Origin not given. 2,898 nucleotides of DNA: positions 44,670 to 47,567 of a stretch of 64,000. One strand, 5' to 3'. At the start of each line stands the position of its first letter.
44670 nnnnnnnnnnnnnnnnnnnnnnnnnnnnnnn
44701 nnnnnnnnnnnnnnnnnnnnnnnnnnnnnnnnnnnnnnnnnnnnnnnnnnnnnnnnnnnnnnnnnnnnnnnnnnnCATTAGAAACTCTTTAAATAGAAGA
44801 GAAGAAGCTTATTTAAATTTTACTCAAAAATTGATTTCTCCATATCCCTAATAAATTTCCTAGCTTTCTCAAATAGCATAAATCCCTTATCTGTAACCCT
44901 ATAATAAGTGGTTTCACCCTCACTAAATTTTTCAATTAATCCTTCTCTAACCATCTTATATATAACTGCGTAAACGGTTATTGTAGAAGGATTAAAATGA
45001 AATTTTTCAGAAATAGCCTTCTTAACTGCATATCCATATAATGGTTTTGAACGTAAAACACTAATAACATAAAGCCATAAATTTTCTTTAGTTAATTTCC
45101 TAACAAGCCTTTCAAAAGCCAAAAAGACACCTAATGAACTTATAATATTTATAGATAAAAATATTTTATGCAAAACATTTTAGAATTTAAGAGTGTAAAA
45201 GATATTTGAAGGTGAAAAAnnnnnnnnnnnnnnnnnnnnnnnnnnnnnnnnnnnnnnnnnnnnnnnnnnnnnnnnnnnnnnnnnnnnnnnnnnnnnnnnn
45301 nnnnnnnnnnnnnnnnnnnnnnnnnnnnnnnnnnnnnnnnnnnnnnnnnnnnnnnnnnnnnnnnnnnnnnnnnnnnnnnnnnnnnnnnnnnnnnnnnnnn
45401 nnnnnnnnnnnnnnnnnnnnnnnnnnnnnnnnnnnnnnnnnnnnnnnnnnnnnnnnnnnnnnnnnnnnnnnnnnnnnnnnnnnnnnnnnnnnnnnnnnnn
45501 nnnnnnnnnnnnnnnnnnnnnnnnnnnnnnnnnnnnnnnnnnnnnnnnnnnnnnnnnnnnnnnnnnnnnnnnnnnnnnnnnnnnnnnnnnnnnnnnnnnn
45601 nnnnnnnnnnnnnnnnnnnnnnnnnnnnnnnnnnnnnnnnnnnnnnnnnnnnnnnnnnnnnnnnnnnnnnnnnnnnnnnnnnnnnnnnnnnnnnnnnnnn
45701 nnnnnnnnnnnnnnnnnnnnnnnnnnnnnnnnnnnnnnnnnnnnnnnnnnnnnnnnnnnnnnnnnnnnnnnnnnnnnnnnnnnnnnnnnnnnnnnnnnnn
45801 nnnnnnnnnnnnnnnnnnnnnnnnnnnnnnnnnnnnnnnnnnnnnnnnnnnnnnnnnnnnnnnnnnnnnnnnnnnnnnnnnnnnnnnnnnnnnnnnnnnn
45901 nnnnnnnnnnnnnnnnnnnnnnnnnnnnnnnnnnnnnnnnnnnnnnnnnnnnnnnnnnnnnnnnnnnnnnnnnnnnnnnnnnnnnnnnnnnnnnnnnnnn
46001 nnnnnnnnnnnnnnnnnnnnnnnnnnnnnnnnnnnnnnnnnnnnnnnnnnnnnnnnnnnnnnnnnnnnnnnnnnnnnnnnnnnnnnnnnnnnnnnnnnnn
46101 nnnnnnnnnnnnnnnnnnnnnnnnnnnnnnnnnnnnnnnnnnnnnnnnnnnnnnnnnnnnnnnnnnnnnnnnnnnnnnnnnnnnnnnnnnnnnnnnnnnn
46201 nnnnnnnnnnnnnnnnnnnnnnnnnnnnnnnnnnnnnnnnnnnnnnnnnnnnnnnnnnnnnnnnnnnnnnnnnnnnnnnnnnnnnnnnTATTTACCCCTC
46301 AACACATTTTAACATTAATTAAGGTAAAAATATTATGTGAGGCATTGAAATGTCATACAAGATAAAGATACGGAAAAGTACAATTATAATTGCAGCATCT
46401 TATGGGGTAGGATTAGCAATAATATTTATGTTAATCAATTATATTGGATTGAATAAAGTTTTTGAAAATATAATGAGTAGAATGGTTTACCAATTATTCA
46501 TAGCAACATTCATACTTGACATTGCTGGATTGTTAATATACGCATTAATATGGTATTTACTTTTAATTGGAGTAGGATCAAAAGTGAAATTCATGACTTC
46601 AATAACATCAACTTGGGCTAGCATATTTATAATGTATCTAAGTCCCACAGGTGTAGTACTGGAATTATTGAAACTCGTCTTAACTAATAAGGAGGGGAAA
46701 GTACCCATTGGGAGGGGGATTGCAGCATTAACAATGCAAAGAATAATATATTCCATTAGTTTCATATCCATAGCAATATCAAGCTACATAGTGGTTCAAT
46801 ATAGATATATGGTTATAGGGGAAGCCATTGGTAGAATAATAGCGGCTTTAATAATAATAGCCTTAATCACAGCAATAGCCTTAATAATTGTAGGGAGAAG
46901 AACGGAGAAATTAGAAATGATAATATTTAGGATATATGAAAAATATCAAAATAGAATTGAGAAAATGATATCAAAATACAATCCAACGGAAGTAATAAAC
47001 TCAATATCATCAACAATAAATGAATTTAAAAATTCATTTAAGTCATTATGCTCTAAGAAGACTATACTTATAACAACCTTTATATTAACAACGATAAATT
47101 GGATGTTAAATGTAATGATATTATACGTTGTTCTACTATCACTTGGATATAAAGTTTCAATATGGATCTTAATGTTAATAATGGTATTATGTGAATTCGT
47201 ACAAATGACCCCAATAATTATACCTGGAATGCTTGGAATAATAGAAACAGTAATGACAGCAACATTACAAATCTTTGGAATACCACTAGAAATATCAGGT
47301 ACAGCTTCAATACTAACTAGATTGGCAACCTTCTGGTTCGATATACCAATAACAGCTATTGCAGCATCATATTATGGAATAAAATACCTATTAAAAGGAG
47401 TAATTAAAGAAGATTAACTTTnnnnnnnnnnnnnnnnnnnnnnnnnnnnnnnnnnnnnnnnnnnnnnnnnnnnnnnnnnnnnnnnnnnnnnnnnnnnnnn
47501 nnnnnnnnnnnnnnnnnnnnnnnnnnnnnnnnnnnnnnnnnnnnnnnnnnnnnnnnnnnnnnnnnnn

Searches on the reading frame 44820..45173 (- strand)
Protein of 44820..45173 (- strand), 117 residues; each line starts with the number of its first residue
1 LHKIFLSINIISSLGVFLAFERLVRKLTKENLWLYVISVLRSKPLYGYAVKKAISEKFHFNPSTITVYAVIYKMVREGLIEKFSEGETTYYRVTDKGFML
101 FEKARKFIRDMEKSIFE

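Call 36: search_protein_families(library=pfam, proteins=[window:44820-45173:-], max_evalue=0.01)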
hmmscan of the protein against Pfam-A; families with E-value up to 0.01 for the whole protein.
window:44820-45173:- (117 aa): 3 families
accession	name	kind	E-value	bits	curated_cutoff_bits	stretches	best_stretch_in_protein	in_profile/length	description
PF03551.20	PadR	-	9.2e-11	42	27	1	36-97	1-69/75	Transcriptional regulator PadR-like family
PF14277.12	DUF4364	-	0.0027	17.9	26.9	1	66-102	35-71/162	Domain of unknown function (DUF4364)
PF14947.12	HTH_45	-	0.0071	16.8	25.5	1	71-109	40-74/77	Winged helix-turn-helix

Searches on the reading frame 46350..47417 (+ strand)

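Call 75: search_protein_families(library=pfam, proteins=[window:46350-47417:+], max_evalue=0.0001)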
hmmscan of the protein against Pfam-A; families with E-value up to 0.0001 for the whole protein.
window:46350-47417:+ (355 aa): 1 family
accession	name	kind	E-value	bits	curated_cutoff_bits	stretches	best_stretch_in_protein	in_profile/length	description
PF03706.18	LPG_synthase_TM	-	1.1e-32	114.2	33.4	1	17-331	4-298/302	Lysylphosphatidylglycerol synthase TM region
